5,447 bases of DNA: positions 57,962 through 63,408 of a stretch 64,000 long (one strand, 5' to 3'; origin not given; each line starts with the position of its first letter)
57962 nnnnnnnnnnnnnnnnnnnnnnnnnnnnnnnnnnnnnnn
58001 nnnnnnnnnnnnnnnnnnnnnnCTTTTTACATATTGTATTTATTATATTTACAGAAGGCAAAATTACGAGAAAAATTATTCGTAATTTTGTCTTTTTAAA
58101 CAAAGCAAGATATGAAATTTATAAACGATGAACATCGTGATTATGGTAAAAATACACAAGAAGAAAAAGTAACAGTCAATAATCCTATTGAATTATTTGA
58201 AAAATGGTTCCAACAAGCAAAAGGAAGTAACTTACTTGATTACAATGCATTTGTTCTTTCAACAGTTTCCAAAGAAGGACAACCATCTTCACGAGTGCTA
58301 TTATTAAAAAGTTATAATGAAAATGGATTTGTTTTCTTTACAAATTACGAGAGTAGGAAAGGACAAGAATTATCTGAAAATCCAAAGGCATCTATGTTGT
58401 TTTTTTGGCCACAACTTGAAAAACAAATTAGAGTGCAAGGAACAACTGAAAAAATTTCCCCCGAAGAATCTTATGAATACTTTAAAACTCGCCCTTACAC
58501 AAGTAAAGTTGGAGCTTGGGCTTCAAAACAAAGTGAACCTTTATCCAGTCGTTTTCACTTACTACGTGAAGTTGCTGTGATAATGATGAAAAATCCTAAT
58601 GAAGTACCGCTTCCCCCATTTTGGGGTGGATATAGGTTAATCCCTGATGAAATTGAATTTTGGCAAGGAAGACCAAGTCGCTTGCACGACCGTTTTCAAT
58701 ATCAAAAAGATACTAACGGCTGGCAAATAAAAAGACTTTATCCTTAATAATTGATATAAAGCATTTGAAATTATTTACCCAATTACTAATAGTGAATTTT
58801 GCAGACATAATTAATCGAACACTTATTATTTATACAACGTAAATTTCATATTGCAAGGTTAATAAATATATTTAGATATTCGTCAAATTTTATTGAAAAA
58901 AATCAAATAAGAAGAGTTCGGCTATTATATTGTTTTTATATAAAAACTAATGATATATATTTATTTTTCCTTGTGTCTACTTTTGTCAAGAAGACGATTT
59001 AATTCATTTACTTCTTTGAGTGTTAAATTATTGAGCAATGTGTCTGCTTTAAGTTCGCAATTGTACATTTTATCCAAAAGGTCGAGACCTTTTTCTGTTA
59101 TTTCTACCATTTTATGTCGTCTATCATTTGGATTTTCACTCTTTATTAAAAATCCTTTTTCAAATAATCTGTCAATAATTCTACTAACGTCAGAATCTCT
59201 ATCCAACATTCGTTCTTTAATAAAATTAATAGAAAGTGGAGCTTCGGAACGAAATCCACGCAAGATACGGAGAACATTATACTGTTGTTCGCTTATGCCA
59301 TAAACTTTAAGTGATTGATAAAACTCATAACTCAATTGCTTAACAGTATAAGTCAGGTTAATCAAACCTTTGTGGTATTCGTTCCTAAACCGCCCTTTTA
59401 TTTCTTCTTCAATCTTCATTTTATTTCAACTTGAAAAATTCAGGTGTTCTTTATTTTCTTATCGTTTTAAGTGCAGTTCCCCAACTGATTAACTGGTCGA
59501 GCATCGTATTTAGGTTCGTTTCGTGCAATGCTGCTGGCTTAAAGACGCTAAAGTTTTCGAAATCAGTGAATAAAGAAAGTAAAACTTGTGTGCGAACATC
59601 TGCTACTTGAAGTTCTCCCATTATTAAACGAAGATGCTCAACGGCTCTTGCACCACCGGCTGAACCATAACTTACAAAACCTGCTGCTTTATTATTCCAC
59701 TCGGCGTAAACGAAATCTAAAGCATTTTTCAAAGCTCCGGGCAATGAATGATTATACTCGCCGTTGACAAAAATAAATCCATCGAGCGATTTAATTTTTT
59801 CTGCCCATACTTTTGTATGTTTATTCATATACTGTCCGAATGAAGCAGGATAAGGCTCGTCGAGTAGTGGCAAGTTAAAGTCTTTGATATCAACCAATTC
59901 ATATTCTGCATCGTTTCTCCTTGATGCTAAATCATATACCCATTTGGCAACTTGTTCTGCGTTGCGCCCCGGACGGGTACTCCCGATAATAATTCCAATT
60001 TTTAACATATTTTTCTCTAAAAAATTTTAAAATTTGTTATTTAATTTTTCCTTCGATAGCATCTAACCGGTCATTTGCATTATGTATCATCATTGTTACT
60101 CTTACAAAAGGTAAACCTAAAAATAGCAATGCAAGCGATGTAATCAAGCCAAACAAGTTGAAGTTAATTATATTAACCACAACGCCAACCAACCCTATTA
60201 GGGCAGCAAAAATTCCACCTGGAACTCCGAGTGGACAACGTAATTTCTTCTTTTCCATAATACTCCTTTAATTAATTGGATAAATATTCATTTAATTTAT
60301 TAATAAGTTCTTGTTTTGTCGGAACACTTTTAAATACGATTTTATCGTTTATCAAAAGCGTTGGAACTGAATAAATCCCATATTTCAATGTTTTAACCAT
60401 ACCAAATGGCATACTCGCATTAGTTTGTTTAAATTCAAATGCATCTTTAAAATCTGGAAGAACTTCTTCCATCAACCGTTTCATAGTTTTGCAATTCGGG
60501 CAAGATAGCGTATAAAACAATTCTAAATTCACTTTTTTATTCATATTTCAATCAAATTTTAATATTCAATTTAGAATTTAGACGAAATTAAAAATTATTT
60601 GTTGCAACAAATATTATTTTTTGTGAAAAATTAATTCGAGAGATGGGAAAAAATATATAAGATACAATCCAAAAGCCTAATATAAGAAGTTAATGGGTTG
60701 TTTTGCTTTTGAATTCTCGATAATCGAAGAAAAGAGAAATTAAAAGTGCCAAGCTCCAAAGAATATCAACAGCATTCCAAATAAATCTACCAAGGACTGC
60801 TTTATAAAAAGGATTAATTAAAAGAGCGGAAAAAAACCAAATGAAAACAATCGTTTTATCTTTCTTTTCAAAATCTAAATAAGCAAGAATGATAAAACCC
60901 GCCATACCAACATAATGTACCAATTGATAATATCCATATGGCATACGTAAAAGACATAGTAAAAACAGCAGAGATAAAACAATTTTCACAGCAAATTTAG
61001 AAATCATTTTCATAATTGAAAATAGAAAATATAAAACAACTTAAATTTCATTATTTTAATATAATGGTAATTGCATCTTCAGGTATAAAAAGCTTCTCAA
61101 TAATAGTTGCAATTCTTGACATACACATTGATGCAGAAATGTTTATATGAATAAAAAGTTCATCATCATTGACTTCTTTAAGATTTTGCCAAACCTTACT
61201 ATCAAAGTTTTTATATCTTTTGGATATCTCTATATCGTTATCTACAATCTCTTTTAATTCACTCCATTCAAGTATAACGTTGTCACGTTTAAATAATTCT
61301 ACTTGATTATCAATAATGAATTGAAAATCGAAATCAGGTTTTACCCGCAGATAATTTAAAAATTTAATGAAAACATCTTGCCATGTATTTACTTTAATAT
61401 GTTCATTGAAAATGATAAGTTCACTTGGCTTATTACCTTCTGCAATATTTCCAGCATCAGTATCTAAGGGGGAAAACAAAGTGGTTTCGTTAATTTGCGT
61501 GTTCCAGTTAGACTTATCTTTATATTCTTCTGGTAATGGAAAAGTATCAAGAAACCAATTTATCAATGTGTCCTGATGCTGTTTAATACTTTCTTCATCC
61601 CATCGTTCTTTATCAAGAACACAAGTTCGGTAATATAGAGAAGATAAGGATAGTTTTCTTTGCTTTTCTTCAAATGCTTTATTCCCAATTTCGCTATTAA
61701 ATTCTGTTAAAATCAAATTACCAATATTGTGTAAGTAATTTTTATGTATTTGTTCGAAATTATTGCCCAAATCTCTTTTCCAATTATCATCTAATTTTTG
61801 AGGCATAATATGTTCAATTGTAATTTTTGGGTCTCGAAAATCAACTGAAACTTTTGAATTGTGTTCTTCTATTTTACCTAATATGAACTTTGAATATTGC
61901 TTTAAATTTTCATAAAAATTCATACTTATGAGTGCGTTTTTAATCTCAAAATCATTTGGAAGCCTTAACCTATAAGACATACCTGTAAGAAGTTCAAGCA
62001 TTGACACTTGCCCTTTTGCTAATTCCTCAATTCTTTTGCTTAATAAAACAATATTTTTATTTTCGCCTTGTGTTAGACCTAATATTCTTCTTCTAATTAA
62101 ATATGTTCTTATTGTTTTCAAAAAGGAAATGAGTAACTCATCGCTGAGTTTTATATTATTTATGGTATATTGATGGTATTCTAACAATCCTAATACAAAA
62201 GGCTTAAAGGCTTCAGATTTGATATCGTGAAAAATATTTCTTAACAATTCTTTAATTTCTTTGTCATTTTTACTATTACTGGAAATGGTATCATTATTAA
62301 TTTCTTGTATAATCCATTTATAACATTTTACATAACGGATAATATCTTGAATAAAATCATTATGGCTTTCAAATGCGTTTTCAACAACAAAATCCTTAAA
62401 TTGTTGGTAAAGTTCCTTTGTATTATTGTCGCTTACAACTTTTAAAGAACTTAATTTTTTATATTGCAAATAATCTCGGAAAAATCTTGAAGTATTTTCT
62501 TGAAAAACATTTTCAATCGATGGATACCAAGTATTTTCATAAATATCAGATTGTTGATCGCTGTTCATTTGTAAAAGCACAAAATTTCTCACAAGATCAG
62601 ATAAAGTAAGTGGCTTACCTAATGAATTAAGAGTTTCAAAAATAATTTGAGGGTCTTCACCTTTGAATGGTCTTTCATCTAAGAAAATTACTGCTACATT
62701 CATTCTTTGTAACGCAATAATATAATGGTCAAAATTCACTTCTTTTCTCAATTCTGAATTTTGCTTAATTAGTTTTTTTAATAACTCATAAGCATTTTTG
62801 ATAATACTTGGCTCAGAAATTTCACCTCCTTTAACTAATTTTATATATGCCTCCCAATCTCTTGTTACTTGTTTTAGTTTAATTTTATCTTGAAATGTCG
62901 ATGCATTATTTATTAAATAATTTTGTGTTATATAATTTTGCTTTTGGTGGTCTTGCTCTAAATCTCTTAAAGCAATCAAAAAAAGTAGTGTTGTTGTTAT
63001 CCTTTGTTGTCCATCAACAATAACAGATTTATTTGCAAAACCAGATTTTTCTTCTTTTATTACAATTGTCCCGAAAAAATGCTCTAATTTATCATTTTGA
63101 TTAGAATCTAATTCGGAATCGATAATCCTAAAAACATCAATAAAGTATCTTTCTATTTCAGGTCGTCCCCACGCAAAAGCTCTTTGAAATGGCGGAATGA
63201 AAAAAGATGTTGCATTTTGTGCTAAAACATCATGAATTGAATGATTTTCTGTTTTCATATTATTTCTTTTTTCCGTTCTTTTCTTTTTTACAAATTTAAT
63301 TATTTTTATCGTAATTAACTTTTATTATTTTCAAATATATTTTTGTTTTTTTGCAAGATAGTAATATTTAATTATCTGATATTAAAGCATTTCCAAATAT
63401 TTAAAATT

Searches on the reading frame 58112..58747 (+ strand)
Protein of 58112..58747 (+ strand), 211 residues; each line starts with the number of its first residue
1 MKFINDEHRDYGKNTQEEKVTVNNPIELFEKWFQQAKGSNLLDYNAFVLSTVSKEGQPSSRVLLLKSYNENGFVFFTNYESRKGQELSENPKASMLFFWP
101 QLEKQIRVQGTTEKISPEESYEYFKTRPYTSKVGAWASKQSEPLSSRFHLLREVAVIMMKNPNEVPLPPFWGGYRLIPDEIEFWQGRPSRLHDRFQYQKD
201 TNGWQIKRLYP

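Call 9: search_protein_families(library=pfam, proteins=[window:58112-58747:+], max_evalue=0.001)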
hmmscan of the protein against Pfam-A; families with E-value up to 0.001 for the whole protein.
window:58112-58747:+ (211 aa): 3 families
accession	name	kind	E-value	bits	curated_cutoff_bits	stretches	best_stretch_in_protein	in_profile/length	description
PF01243.27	PNPOx_N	-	8.5e-27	94.4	28.1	1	44-148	12-107/120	Pyridoxamine 5'-phosphate oxidase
PF10590.14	PNP_phzG_C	-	7.6e-23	80.6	27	1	171-211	1-42/42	Pyridoxine 5'-phosphate oxidase C-terminal dimerisation region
PF12766.13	Pyridox_oxase_2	-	6.5e-09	36.7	26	1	34-113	9-97/100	Pyridoxamine 5'-phosphate oxidase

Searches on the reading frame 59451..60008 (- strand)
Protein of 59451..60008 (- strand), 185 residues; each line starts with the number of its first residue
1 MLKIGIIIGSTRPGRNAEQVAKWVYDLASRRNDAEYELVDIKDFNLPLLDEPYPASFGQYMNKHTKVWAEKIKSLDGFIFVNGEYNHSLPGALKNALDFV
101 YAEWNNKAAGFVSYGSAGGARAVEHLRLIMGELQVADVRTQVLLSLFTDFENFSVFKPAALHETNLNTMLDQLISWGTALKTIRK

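Call 9: search_protein_families(library=pfam, proteins=[window:59451-60008:-], max_evalue=0.001)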
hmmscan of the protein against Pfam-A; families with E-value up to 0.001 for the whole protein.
window:59451-60008:- (185 aa): 2 families
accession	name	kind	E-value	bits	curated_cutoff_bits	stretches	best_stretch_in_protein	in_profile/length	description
PF03358.20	FMN_red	-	3.1e-39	134.4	24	1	3-147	2-150/152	NADPH-dependent FMN reductase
PF02525.22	Flavodoxin_2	-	1.7e-05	25.1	27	1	3-102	2-105/198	Flavodoxin-like fold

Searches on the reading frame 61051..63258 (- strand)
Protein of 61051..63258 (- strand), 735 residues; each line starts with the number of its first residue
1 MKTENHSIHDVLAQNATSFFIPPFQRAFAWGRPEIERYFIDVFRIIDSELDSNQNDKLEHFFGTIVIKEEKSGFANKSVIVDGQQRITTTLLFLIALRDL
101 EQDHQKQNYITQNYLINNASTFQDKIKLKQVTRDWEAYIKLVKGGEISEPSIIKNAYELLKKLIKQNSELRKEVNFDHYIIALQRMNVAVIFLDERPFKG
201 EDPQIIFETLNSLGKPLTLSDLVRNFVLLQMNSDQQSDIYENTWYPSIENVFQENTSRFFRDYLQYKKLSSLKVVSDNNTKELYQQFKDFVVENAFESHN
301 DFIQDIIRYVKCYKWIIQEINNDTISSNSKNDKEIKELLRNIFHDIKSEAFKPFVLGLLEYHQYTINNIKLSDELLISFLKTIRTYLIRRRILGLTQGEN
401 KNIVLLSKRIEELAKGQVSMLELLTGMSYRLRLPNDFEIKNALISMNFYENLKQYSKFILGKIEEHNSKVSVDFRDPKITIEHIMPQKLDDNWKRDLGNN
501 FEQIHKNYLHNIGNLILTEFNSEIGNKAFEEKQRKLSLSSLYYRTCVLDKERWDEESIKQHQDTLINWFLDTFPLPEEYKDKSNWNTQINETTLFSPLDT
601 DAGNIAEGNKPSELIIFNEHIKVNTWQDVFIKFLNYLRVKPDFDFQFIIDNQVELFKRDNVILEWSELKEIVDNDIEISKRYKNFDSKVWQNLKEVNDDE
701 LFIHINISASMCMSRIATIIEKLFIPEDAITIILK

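Call 76: search_protein_families(library=pfam, proteins=[window:61051-63258:-], max_evalue=0.001)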
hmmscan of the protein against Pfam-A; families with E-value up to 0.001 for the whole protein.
window:61051-63258:- (735 aa): 2 families
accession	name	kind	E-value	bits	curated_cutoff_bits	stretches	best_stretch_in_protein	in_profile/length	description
PF03235.19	GmrSD_N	-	1.1e-30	107.7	33.2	1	9-227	2-198/199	GmrSD restriction endonuclease, N-terminal domain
PF07510.16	GmrSD_C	-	1.8e-25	89.9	23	1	435-568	3-138/138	GmrSD restriction endonucleases, C-terminal domain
